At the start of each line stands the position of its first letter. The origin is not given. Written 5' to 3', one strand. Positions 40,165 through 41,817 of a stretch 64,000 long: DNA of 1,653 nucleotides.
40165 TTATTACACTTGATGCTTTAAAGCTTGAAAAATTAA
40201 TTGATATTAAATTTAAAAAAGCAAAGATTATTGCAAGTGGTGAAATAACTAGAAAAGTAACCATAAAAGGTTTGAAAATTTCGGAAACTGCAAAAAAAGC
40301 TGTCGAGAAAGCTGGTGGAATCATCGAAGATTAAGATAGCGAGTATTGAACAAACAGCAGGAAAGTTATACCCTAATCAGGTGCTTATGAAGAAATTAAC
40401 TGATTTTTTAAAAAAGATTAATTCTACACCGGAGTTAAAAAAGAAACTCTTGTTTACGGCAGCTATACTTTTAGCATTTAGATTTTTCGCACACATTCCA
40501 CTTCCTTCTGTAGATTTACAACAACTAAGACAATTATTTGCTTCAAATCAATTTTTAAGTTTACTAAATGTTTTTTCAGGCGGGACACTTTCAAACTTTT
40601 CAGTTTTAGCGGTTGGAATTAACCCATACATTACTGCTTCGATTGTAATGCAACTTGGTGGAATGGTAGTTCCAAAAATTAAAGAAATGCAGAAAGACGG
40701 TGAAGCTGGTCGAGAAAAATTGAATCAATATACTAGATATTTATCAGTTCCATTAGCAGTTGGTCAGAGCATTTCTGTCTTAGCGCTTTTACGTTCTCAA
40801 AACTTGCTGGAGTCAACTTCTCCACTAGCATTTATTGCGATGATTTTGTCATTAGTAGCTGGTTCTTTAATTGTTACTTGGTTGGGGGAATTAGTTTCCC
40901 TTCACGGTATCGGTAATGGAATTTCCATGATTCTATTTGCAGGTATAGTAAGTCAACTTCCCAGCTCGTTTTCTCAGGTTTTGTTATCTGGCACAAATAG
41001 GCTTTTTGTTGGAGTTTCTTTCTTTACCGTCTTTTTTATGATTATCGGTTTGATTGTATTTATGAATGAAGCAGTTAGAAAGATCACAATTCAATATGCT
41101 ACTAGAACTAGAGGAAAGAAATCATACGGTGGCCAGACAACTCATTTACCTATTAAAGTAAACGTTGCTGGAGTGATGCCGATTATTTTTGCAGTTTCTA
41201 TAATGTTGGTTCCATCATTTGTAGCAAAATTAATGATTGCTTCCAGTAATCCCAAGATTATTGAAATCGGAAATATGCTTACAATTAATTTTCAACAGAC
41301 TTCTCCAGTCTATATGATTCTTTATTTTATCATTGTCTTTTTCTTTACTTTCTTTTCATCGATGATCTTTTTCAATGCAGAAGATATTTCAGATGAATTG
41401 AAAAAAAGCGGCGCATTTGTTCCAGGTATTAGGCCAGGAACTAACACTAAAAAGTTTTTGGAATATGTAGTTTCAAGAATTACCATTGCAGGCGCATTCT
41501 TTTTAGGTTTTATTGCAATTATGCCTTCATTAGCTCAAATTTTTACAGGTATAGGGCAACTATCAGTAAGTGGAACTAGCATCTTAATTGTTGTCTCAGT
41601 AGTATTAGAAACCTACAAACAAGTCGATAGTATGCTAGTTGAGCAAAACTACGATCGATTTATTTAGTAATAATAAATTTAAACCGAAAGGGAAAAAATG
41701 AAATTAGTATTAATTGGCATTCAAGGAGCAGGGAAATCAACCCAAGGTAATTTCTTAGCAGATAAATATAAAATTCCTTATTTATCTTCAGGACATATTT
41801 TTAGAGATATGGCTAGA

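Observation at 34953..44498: Recurring CCCT(R)AAGGG mini-hairpin immediately upstream of r-protein gene start codons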

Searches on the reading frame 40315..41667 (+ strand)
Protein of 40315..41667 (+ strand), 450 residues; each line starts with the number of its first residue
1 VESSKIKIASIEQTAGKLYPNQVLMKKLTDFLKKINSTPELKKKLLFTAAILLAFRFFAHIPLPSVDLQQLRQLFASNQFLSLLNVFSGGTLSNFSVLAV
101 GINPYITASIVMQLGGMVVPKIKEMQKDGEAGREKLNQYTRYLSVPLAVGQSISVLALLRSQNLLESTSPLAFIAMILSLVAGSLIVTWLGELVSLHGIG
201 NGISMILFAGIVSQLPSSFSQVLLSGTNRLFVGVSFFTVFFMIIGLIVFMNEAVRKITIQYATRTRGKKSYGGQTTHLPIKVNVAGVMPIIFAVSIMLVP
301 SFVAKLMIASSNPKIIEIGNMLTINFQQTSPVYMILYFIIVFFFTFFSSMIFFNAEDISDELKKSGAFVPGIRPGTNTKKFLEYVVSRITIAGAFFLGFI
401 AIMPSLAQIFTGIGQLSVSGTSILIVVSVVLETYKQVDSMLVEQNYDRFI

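Call 11: find_related_loci(query=window:40315-41667:+, collection=genome_contigs, flank=10000)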
Query window:40315-41667:+ (450 aa) in genome_contigs; peptide patterns used: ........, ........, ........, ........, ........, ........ (x = any residue, [..] = any of these).
599 stretches matched a pattern (row limit reached: there are more); 581 encode a relative of the query (tblastn E <= 1e-3); the best 80 are kept; 80 distinct loci.
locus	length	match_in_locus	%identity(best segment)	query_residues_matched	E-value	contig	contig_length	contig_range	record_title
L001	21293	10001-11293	88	20-450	0e+0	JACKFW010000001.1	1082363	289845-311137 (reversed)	MAG: Pseudomonadales bacterium isolate HK-STAS-PATE-15 HK-STAS-PATE-15_1, whole genome shotgun sequence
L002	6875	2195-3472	78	25-450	0e+0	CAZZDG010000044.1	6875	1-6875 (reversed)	MAG TPA_asm: uncultured Pseudomonadales bacterium isolate binchicken_co321_113 genome assembly, contig: NODE_4129_length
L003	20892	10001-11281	69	25-450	0e+0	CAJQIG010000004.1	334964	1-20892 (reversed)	uncultured Patescibacteria group bacterium isolate 0.2_20180412_Bin_MAXBIN_228_sub_1 genome assembly, contig: c_00000000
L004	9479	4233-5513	63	24-449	2e-171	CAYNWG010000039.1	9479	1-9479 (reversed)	MAG TPA_asm: uncultured Pseudomonadales bacterium isolate SRP286056_co1_440 genome assembly, contig: NODE_9487_length_94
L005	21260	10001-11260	69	32-450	0e+0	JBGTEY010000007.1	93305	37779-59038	MAG: Patescibacteria group bacterium isolate JTS-RE179 k141_7524516, whole genome shotgun sequence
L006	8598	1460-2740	49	24-449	5e-141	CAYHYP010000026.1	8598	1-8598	MAG TPA_asm: uncultured Gammaproteobacteria bacterium isolate ERP119705_co16_27 genome assembly, contig: NODE_6549_lengt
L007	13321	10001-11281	50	25-450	2e-140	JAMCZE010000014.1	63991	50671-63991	MAG: Patescibacteria group bacterium isolate FK_Sedi_B_Bin.317 NODE_1031_length_63991_cov_15.3019, whole genome shotgun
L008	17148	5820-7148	45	2-449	3e-124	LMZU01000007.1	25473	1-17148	MAG: Microgenomates bacterium OLB23 UZ22_OP11002CONTIG000007, whole genome shotgun sequence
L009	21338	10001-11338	45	4-450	6e-118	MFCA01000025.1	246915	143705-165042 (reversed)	MAG: Candidatus Curtissbacteria bacterium RIFOXYA1_FULL_41_14 rifoxya1_full_scaffold_71, whole genome shotgun sequence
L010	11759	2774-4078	47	17-450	2e-117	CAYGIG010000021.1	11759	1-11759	MAG TPA_asm: uncultured Gammaproteobacteria bacterium isolate ERP113451_co3_276 genome assembly, contig: NODE_4446_lengt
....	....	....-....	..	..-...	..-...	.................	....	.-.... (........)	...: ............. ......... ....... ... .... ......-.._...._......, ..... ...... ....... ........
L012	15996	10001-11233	46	40-450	4e-114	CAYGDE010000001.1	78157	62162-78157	MAG TPA_asm: uncultured Gammaproteobacteria bacterium isolate ERP113451_co3_430 genome assembly, contig: NODE_117_length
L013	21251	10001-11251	47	32-450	4e-110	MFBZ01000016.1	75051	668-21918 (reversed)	MAG: Candidatus Curtissbacteria bacterium RIFCSPLOWO2_12_FULL_41_16 rifcsplowo2_12_scaffold_398, whole genome shotgun se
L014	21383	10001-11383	41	17-450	1e-104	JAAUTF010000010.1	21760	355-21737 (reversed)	MAG: Candidatus Gracilibacteria bacterium isolate SM1_231_1 NODE_729_length_21760_cov_2.608145, whole genome shotgun seq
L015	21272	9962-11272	41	39-450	3e-104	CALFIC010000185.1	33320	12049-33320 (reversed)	MAG TPA_asm: uncultured Chloroflexi bacterium isolate SRR6231140_bin.70_CONCOCT_v1.1_MAG genome assembly, contig: ERZ650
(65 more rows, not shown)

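Call 17: find_related_loci(query=window:40315-41667:+, collection=metagenome_contigs, flank=10000)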
Query window:40315-41667:+ (450 aa) in metagenome_contigs; peptide patterns used: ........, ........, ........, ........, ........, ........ (x = any residue, [..] = any of these).
600 stretches matched a pattern (row limit reached: there are more); 572 encode a relative of the query (tblastn E <= 1e-3); the best 80 are kept; 80 distinct loci.
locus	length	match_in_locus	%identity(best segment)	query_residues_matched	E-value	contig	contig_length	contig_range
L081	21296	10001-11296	94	19-450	0e+0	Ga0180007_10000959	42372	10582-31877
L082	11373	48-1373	63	9-450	5e-172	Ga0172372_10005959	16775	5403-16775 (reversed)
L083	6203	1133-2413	62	24-449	2e-169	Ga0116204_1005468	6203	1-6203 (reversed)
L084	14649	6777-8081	51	17-450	1e-142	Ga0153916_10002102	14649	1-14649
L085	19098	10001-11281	57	24-449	5e-160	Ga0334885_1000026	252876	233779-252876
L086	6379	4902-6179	49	25-449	8e-129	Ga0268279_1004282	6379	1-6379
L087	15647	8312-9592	47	24-450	1e-120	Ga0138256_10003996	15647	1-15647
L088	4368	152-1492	44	4-450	5e-118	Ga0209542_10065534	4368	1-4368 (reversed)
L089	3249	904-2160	44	39-450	1e-111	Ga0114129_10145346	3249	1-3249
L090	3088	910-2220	42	40-450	2e-110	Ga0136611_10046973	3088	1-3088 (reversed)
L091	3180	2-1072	49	95-450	2e-107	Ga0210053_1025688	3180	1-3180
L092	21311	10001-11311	41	39-450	3e-104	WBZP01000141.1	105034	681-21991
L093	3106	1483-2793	42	13-447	1e-104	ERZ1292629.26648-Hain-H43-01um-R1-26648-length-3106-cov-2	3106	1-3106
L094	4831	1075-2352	43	39-450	5e-102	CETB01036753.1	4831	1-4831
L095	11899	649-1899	41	37-450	6e-101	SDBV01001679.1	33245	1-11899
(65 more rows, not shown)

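Call 27: find_homologous_proteins(query=window:40315-41667:+, max_evalue=1e-100)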
Query window:40315-41667:+ (450 aa): 4235 proteins with E <= 1e-100 among 8000 candidates; the best 120 are listed.
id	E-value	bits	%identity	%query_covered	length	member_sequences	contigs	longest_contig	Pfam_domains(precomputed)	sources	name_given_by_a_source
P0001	2.9e-276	934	100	100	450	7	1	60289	PF00344.26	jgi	-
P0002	4.5e-239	812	90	95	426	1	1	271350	PF00344.26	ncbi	-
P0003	4.8e-238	808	90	95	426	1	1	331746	PF00344.26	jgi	jgi:preprotein translocase subunit SecY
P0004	2.9e-234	796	88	95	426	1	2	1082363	PF00344.26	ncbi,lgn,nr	ncbi:MAG: preprotein translocase subunit SecY [Pseudomonadales bacterium]|nr:preprotein translocase 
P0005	2.6e-233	793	87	95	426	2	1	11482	PF00344.26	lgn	-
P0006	7.9e-231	785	88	95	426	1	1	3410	PF00344.26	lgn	-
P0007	3.5e-227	773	85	95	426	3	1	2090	PF00344.26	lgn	-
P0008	4.5e-223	759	81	95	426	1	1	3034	PF00344.26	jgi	-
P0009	2.1e-210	717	78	95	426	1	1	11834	PF00344.26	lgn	-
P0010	4.5e-207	706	79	93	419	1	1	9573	PF00344.26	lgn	-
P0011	4.8e-207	706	78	95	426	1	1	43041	PF00344.26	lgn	-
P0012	1.1e-206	705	77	95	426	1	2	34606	PF00344.26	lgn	-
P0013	4.3e-206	703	77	95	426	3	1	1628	PF00344.26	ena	-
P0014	6.6e-206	703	79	95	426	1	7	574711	PF00344.26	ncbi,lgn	-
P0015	8.8e-206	702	79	95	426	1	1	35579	PF00344.26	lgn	-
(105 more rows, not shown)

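Call 28: find_encoding_contigs(protein=P0002, flank=10000, max_places=1)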
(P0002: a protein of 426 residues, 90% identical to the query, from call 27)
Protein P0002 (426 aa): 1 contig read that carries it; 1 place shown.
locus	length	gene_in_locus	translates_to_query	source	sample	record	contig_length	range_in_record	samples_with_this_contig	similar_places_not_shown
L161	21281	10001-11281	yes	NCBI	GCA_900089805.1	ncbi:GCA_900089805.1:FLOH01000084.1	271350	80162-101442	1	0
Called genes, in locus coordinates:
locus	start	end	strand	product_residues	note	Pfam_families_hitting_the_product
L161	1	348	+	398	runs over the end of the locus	PF00009:GTP_EFTU, PF03144:GTP_EFTU_D2, PF03143:GTP_EFTU_D3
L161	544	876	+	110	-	PF00338:Ribosomal_S10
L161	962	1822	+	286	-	PF00297:Ribosomal_L3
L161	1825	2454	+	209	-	PF00573:Ribosomal_L4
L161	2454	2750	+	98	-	PF00276:Ribosomal_L23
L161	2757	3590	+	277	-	PF00181:Ribosomal_L2_N, PF03947:Ribosomal_L2_C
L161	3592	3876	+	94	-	PF00203:Ribosomal_S19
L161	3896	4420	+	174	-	PF00237:Ribosomal_L22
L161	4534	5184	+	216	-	PF05316:VAR1 (weak), PF07650:KH_2, PF00189:Ribosomal_S3_C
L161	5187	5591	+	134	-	PF00252:Ribosomal_L16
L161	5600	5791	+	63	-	PF00831:Ribosomal_L29 (weak)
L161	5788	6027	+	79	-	PF00366:Ribosomal_S17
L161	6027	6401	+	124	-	PF00238:Ribosomal_L14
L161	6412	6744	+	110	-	PF00467:KOW, PF17136:ribosomal_L24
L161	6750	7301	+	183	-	PF00281:Ribosomal_L5, PF00673:Ribosomal_L5_C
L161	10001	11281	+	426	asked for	PF00344:SecY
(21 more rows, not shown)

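Call 29: find_encoding_contigs(protein=P0003, flank=10000, max_places=1)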
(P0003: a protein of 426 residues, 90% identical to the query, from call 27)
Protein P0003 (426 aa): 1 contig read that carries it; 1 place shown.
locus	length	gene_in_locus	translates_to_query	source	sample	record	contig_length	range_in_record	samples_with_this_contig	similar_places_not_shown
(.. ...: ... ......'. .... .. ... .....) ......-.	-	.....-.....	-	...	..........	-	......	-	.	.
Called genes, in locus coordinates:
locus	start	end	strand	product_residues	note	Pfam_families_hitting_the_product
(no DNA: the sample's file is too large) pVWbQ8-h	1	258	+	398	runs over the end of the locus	PF00009:GTP_EFTU, PF03144:GTP_EFTU_D2, PF03143:GTP_EFTU_D3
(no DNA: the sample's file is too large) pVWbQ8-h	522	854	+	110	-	PF00338:Ribosomal_S10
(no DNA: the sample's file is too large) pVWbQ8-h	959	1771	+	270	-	PF00297:Ribosomal_L3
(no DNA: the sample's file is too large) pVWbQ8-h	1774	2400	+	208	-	PF00573:Ribosomal_L4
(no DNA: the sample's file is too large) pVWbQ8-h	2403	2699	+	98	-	PF00276:Ribosomal_L23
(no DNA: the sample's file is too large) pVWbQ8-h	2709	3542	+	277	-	PF00181:Ribosomal_L2_N, PF03947:Ribosomal_L2_C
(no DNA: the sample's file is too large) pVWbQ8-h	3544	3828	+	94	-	PF00203:Ribosomal_S19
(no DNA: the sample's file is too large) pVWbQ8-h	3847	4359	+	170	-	PF00237:Ribosomal_L22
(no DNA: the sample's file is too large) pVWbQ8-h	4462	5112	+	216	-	PF05316:VAR1 (weak), PF07650:KH_2, PF00189:Ribosomal_S3_C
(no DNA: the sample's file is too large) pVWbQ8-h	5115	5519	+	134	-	PF00252:Ribosomal_L16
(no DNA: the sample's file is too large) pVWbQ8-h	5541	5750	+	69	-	PF00831:Ribosomal_L29 (weak)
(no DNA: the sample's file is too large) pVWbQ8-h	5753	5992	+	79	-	PF00366:Ribosomal_S17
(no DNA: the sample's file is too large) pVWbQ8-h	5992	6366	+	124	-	PF00238:Ribosomal_L14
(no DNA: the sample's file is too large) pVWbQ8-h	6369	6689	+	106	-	PF00467:KOW, PF17136:ribosomal_L24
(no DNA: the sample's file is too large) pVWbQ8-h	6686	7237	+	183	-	PF00281:Ribosomal_L5, PF00673:Ribosomal_L5_C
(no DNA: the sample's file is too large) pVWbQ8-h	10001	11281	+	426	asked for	PF00344:SecY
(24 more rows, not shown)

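Call 30: find_encoding_contigs(protein=P0005, flank=10000, max_places=1)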
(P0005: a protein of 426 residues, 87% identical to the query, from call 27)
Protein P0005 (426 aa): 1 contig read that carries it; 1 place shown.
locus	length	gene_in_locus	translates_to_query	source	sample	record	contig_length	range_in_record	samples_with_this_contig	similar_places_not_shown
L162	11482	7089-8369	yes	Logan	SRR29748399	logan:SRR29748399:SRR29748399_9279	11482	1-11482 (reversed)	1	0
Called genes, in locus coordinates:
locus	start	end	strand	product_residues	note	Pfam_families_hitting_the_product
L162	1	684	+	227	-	?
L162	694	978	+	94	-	PF00203:Ribosomal_S19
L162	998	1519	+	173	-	PF00237:Ribosomal_L22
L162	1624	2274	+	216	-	PF05316:VAR1 (weak), PF07650:KH_2, PF00189:Ribosomal_S3_C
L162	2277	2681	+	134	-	PF00252:Ribosomal_L16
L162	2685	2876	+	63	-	PF00831:Ribosomal_L29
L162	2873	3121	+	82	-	PF00366:Ribosomal_S17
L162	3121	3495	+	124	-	PF00238:Ribosomal_L14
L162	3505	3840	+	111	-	PF00467:KOW, PF17136:ribosomal_L24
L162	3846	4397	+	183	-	PF00281:Ribosomal_L5, PF00673:Ribosomal_L5_C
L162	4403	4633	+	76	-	PF00253:Ribosomal_S14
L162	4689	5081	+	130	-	PF00410:Ribosomal_S8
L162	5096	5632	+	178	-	PF00347:Ribosomal_L6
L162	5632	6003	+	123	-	PF00861:Ribosomal_L18p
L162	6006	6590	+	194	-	PF00333:Ribosomal_S5, PF03719:Ribosomal_S5_C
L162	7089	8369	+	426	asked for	PF00344:SecY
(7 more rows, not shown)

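Call 31: find_encoding_contigs(protein=P0014, flank=10000, max_places=1)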
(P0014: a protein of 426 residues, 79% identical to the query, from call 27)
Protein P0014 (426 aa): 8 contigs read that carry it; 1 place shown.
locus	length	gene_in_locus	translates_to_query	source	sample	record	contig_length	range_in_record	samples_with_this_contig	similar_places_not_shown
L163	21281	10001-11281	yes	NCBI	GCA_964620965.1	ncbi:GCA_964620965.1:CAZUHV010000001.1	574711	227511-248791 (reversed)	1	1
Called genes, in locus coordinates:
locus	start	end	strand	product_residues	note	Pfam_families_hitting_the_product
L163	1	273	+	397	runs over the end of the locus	PF00009:GTP_EFTU, PF03144:GTP_EFTU_D2, PF03143:GTP_EFTU_D3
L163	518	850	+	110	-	PF00338:Ribosomal_S10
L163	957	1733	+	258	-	PF00297:Ribosomal_L3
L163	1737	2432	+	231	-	PF00573:Ribosomal_L4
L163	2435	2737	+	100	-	PF00276:Ribosomal_L23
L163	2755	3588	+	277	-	PF00181:Ribosomal_L2_N, PF03947:Ribosomal_L2_C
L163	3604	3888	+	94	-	PF00203:Ribosomal_S19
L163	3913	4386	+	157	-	PF00237:Ribosomal_L22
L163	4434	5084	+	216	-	PF07650:KH_2, PF00189:Ribosomal_S3_C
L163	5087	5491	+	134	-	PF00252:Ribosomal_L16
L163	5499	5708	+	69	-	PF00831:Ribosomal_L29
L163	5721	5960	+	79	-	PF00366:Ribosomal_S17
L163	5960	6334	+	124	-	PF00238:Ribosomal_L14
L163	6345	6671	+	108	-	PF22682:Ribosomal_uL24m-like (weak), PF00467:KOW, PF17136:ribosomal_L24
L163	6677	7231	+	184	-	PF00281:Ribosomal_L5, PF00673:Ribosomal_L5_C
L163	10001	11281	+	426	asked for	PF00344:SecY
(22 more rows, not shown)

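Call 32: find_encoding_contigs(protein=P0011, flank=10000, max_places=1)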
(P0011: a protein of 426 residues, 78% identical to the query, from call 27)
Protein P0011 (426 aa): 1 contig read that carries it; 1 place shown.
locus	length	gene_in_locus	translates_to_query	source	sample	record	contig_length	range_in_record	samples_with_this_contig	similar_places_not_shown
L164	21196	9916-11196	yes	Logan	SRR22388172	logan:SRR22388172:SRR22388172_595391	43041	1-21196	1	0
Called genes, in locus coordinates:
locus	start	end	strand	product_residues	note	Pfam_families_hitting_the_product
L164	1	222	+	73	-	?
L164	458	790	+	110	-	PF00338:Ribosomal_S10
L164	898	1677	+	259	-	PF00297:Ribosomal_L3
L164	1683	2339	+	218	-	PF00573:Ribosomal_L4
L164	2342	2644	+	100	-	PF00276:Ribosomal_L23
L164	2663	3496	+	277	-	PF00181:Ribosomal_L2_N, PF03947:Ribosomal_L2_C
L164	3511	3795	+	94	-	PF00203:Ribosomal_S19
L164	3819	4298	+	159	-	PF00237:Ribosomal_L22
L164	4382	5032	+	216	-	PF05316:VAR1 (weak), PF07650:KH_2, PF00189:Ribosomal_S3_C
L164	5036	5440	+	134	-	PF00252:Ribosomal_L16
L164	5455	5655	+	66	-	PF00831:Ribosomal_L29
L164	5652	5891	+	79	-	PF00366:Ribosomal_S17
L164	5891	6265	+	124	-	PF00238:Ribosomal_L14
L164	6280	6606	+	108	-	PF00467:KOW, PF17136:ribosomal_L24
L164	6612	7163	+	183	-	PF00281:Ribosomal_L5, PF00673:Ribosomal_L5_C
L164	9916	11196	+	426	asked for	PF00344:SecY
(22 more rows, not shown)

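Call 33: find_encoding_contigs(protein=P0012, flank=10000, max_places=1)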
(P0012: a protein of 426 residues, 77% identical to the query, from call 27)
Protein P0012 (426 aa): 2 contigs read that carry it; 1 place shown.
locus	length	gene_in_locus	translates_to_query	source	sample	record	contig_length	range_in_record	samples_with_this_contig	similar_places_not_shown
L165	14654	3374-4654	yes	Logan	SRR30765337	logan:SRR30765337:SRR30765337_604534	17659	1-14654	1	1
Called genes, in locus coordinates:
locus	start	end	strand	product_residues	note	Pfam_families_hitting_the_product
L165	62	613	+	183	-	PF00281:Ribosomal_L5, PF00673:Ribosomal_L5_C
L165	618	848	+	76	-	PF00253:Ribosomal_S14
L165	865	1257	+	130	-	PF00410:Ribosomal_S8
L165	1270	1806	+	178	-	PF00347:Ribosomal_L6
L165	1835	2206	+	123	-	PF00861:Ribosomal_L18p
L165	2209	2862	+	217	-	PF00333:Ribosomal_S5, PF03719:Ribosomal_S5_C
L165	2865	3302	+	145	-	PF00828:Ribosomal_L27A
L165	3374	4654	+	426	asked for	PF00344:SecY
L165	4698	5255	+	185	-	PF00406:ADK, PF02223:Thymidylate_kin (faint), PF13207:AAA_17, PF13238:AAA_18, PF13671:AAA_33 (faint)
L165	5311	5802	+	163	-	-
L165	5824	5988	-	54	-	PF02416:TatA_B_E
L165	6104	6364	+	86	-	-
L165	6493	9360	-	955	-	-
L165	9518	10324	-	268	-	PF00902:TatC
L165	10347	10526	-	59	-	PF02416:TatA_B_E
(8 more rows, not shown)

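Call 34: find_encoding_contigs(protein=P0015, flank=10000, max_places=1)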
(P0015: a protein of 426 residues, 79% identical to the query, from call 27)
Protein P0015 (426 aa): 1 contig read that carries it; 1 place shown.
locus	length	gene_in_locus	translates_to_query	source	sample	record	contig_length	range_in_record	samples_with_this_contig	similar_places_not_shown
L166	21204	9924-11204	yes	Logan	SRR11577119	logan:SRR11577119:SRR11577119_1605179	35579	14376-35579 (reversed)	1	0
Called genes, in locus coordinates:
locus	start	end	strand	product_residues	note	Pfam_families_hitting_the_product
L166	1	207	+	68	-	?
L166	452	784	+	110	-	PF00338:Ribosomal_S10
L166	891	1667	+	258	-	PF00297:Ribosomal_L3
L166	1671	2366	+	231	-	PF00573:Ribosomal_L4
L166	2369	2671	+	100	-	PF00276:Ribosomal_L23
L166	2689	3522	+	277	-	PF00181:Ribosomal_L2_N, PF03947:Ribosomal_L2_C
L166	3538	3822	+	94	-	PF00203:Ribosomal_S19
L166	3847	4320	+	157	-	PF00237:Ribosomal_L22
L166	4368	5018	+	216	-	PF07650:KH_2, PF00189:Ribosomal_S3_C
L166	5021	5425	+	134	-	PF00252:Ribosomal_L16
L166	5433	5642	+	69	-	PF00831:Ribosomal_L29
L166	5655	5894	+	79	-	PF00366:Ribosomal_S17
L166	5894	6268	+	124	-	PF00238:Ribosomal_L14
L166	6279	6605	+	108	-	PF22682:Ribosomal_uL24m-like (weak), PF00467:KOW, PF17136:ribosomal_L24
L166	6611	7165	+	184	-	PF00281:Ribosomal_L5, PF00673:Ribosomal_L5_C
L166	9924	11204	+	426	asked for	PF00344:SecY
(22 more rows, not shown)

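Call 61: find_encoding_contigs(protein=P0006, flank=10000, max_places=1)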
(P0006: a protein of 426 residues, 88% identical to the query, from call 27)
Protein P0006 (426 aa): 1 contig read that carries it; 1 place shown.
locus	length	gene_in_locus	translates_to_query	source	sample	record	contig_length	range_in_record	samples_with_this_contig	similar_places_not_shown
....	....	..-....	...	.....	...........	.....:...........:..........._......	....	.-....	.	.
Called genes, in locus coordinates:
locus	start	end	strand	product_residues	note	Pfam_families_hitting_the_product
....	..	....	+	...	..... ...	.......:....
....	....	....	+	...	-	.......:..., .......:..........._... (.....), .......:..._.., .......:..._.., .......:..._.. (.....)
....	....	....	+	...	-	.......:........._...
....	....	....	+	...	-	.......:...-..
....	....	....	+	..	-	?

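Call 62: find_encoding_contigs(protein=P0008, flank=10000, max_places=1)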
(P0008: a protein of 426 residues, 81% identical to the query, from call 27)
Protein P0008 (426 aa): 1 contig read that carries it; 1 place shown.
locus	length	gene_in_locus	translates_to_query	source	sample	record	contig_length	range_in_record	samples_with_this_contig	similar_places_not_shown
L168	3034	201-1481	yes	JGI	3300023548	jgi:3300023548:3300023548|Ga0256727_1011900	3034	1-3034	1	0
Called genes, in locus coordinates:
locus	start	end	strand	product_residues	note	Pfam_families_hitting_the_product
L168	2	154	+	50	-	?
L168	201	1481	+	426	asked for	PF00344:SecY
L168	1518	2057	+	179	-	PF00406:ADK, PF02223:Thymidylate_kin (faint), PF13207:AAA_17, PF13238:AAA_18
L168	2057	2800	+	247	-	PF00557:Peptidase_M24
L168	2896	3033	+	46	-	?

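Call 63: find_encoding_contigs(protein=P0009, flank=10000, max_places=1)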
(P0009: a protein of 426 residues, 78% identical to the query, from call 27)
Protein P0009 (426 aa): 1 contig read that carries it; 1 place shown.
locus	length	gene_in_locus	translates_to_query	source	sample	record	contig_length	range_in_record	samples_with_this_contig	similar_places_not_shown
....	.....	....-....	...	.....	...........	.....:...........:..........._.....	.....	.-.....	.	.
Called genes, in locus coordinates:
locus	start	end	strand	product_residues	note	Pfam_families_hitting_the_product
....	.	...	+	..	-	?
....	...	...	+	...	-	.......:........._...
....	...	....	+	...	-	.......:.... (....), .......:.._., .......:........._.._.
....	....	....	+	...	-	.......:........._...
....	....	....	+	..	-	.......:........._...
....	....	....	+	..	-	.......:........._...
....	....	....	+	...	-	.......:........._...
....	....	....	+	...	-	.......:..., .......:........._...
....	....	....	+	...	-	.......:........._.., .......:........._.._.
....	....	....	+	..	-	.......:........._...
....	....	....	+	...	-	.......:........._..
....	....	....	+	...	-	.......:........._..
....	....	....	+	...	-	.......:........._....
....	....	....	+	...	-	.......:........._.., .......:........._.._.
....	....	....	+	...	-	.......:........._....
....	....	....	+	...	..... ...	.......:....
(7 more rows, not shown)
